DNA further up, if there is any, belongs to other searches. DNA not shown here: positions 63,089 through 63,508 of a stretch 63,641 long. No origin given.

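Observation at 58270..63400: Tandem array of 16 intact and 2 decayed units, each a hypervariable MSP...GVVR mini-ORF between conserved AT-rich flanks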

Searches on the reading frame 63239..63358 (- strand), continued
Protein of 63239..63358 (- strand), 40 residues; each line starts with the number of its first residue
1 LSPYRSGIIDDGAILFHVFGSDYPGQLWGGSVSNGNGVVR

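Call 104: find_encoding_contigs(protein=P0113, flank=10000, max_places=3)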
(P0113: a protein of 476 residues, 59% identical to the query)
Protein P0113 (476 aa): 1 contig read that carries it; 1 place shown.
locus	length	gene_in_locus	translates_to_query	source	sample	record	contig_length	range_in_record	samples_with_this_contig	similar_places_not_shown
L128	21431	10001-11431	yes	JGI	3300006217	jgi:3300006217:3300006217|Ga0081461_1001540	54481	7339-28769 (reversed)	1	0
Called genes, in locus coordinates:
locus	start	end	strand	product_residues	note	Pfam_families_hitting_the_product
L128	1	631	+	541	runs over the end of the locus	PF00005:ABC_tran, PF13555:AAA_29 (faint), PF13304:AAA_21 (faint), PF02463:SMC_N (weak), PF12848:ABC_tran_Xtn, PF00005:ABC_tran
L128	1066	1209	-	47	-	-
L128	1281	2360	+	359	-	PF11258:DUF3048, PF17479:DUF3048_C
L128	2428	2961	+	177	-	-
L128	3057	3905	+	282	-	PF19293:CdaA_N, PF02457:DAC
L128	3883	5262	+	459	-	PF07949:YbbR (weak)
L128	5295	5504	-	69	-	PF04070:DUF378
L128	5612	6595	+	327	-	PF27667:YdcC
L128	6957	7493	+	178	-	-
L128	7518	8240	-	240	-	PF07685:GATase_3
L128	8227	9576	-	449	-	PF08245:Mur_ligase_M, PF08353:MurT_C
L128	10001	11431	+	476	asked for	-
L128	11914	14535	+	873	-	PF18998:Flg_new_2 (weak)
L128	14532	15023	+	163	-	-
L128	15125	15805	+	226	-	PF18936:DUF5684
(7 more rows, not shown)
